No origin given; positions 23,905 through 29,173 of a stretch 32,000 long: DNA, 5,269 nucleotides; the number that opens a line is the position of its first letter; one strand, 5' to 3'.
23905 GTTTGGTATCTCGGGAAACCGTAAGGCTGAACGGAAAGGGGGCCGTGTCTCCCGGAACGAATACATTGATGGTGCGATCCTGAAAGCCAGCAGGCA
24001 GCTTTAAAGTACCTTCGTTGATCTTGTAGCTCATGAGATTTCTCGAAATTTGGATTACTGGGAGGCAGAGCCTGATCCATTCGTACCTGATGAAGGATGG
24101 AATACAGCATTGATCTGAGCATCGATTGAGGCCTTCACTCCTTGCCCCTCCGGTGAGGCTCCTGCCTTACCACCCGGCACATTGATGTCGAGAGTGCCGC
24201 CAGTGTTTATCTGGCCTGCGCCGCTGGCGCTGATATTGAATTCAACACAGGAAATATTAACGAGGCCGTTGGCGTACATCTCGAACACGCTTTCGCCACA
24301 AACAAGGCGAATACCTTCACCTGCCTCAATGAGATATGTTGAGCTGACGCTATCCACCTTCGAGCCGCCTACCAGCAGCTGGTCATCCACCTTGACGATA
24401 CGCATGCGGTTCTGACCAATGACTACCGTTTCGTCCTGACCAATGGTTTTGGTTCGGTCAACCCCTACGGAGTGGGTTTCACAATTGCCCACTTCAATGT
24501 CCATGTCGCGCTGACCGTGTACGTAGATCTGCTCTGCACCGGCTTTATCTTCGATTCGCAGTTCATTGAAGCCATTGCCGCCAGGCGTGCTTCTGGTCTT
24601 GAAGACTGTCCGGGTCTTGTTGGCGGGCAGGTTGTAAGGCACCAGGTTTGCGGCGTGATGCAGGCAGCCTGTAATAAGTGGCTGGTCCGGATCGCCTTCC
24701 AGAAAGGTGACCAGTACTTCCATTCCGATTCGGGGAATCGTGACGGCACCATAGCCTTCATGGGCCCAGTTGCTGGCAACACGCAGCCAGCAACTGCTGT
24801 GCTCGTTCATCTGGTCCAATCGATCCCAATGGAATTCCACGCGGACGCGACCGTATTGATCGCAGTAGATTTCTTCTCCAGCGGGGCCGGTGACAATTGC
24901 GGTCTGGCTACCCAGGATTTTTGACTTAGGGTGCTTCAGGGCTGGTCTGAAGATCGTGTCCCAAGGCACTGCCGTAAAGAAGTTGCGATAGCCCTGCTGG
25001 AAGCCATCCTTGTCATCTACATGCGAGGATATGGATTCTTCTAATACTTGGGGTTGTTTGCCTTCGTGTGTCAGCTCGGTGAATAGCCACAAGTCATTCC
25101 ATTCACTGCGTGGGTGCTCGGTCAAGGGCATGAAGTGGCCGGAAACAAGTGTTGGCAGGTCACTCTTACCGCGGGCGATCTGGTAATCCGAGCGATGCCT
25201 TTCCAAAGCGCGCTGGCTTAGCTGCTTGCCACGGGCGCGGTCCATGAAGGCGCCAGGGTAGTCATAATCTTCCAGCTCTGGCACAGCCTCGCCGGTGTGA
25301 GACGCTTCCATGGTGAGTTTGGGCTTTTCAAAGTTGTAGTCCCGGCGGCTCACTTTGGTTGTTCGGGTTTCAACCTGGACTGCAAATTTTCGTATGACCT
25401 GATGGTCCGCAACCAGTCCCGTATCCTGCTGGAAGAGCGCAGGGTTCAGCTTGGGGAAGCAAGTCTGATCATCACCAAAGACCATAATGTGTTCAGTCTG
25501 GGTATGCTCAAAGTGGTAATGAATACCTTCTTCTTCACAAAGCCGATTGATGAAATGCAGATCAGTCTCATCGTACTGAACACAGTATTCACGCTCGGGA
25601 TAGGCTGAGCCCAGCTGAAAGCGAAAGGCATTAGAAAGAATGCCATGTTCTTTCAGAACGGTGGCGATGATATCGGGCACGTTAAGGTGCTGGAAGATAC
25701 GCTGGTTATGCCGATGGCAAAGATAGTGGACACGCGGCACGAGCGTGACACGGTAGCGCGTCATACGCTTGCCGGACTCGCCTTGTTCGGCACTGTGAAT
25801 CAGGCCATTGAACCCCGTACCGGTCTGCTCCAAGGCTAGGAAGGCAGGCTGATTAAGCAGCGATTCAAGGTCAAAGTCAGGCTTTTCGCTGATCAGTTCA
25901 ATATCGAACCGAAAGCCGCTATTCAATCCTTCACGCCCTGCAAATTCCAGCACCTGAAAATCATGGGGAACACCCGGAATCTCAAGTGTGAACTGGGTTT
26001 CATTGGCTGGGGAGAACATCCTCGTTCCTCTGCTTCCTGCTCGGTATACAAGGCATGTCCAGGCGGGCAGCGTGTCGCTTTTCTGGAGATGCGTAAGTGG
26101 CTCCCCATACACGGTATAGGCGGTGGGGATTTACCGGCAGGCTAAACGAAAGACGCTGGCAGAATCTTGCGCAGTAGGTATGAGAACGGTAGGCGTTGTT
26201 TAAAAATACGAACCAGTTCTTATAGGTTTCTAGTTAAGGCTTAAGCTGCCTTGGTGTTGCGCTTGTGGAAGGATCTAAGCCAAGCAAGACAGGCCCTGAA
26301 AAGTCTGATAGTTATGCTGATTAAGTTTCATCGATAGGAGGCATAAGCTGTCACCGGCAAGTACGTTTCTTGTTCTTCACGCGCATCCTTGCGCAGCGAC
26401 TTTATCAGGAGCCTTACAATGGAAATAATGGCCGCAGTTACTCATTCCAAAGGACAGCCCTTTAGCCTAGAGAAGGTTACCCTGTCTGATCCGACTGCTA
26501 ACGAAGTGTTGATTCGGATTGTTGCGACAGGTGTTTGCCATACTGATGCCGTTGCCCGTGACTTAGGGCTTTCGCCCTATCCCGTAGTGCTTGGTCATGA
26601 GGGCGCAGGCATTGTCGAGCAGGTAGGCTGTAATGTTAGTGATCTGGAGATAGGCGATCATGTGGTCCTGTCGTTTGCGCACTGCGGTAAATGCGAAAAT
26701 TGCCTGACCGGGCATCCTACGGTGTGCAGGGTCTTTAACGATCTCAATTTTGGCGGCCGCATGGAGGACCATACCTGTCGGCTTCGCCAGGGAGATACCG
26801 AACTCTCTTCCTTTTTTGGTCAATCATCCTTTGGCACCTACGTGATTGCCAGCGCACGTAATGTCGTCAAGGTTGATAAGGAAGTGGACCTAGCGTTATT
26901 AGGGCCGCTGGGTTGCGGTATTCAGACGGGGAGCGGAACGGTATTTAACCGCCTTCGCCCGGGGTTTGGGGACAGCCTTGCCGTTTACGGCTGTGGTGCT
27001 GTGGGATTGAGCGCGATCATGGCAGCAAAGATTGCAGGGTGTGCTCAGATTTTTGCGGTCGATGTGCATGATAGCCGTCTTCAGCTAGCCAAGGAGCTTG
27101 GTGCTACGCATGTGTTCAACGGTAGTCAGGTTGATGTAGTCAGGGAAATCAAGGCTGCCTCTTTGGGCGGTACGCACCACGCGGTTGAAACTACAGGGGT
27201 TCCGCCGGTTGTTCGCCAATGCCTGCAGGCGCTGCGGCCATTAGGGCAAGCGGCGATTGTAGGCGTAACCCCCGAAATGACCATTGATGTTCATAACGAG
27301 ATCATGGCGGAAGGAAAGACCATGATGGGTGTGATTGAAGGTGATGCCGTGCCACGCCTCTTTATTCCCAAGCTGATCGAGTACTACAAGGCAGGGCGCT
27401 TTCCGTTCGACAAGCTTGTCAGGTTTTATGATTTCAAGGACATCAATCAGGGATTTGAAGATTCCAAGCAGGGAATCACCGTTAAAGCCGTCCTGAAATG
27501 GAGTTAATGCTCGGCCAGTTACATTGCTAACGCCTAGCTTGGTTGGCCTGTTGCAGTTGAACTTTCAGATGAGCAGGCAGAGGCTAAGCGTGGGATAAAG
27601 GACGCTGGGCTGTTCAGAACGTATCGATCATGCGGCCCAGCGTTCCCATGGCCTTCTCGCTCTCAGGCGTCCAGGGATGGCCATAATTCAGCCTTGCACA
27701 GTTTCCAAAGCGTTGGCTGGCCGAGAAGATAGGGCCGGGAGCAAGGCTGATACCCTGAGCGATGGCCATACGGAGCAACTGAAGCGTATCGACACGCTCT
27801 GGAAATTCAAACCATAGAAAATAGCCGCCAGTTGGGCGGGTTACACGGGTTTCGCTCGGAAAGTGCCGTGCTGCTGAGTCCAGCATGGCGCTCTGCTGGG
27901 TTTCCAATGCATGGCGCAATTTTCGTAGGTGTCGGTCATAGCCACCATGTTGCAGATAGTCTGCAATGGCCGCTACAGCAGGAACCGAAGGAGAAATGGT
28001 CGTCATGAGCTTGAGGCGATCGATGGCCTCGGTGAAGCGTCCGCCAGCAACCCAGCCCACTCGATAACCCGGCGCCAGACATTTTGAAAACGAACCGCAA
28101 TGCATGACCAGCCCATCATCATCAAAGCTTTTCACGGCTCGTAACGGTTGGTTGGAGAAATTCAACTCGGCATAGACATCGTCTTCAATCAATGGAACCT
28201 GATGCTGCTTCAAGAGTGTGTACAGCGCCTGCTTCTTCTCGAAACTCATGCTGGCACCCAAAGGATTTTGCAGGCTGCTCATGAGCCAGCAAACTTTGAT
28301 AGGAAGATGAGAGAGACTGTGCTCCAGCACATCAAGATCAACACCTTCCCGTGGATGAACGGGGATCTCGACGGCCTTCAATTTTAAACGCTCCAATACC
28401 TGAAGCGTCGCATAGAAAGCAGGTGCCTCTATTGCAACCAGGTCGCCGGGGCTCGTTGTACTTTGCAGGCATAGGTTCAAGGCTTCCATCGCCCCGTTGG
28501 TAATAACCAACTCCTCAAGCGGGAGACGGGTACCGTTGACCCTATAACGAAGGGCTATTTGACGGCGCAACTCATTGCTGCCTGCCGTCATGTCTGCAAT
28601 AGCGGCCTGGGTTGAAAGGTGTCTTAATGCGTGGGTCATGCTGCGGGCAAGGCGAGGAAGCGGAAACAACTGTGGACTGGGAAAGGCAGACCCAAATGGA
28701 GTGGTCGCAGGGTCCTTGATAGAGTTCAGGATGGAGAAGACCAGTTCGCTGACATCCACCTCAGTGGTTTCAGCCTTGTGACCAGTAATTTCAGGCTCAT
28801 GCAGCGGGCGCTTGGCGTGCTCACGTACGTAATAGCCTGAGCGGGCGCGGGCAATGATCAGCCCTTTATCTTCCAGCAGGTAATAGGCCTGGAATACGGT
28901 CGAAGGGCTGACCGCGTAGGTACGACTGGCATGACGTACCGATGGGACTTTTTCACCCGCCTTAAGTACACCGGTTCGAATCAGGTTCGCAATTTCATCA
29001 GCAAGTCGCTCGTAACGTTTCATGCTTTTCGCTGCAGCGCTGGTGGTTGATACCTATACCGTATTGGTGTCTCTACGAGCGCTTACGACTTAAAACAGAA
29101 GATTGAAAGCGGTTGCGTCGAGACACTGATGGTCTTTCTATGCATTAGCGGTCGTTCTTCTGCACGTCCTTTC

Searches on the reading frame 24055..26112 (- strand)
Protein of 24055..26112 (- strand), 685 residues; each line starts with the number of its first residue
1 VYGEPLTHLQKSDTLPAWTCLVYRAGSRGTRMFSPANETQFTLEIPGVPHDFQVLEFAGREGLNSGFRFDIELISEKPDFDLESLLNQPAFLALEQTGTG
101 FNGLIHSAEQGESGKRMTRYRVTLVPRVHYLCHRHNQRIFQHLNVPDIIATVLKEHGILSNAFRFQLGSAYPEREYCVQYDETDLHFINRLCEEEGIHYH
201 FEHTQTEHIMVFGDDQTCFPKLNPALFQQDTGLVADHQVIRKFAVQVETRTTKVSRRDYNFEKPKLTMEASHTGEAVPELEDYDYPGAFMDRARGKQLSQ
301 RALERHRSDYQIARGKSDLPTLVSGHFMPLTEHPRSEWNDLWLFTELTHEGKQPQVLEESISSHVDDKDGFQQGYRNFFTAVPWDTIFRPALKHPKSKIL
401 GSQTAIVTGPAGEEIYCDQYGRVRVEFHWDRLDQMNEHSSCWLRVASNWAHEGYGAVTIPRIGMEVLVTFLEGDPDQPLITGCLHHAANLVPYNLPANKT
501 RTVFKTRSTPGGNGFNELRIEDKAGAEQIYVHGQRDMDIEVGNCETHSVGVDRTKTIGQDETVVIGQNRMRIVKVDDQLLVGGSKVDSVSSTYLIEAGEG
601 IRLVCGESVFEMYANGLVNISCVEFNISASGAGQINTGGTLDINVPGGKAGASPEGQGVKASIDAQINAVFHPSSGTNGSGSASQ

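Call 11: search_protein_families(library=pfam, proteins=[window:24055-26112:-], max_evalue=0.1)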
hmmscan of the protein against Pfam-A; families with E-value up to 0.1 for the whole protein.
window:24055-26112:- (685 aa): 6 families
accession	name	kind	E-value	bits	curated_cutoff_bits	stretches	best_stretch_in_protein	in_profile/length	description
PF05954.17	Phage_GPD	-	2e-85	287.1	30.1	1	60-353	1-303/305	Phage tail baseplate hub (GPD)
PF22178.3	Gp5_trimer_C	-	5.2e-29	101.1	30.9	1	503-603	2-102/112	Bacteriophage T4 gp5 C-terminal trimerisation domain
PF04717.18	Phage_base_V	-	3.7e-13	50.1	23.8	1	418-485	12-75/75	Type VI secretion system/phage-baseplate injector OB domain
PF20093.5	DUF6484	-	7.3e-05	23.8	27.6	1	459-484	36-61/61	Domain of unknown function (DUF6484)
PF19813.4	DUF6296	-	0.025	15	27.2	1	408-427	32-51/78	Family of unknown function (DUF6296)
PF06715.18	Gp5_C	-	0.03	14.9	20.4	0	536-558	2-24/24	Gp5 C-terminal repeat (3 copies)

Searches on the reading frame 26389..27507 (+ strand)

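Call 85: search_protein_families(library=pfam, proteins=[window:26389-27507:+], max_evalue=0.00001)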
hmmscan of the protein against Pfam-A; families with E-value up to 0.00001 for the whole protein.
window:26389-27507:+ (372 aa): 3 families
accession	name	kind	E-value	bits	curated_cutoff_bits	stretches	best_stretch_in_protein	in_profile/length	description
PF00107.32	ADH_zinc_N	-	2.1e-26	92.8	31.8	1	204-319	1-116/129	Zinc-binding dehydrogenase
PF08240.17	ADH_N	-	8.3e-25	87.5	23.5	1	37-163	2-103/104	Alcohol dehydrogenase GroES-like domain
PF16912.11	Glu_dehyd_C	-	3.8e-11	43.3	34.9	1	196-368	33-208/211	Glucose dehydrogenase C-terminus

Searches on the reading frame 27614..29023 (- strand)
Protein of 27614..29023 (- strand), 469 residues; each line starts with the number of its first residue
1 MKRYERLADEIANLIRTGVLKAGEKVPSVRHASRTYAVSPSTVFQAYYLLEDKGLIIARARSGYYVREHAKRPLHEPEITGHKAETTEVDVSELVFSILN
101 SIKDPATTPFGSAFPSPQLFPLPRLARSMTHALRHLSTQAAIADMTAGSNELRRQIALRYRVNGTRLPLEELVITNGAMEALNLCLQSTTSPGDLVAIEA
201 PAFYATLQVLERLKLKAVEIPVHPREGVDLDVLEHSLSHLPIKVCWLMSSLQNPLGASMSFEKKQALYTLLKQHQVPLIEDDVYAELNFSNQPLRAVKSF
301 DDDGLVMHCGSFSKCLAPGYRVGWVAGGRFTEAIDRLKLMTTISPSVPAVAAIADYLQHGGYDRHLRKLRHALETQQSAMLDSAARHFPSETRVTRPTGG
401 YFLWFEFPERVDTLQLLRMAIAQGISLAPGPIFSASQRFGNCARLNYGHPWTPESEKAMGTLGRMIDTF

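Call 85: search_protein_families(library=pfam, proteins=[window:27614-29023:-], max_evalue=0.00001)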
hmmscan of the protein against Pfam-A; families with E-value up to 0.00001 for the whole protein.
window:27614-29023:- (469 aa): 2 families
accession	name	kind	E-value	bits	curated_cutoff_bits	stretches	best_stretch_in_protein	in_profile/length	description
PF00155.27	Aminotran_1_2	-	3.4e-25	89.4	19.7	1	142-448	37-348/361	Aminotransferase class I and II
PF00392.27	GntR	-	1.1e-13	51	27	1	4-66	2-64/64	Bacterial regulatory proteins, gntR family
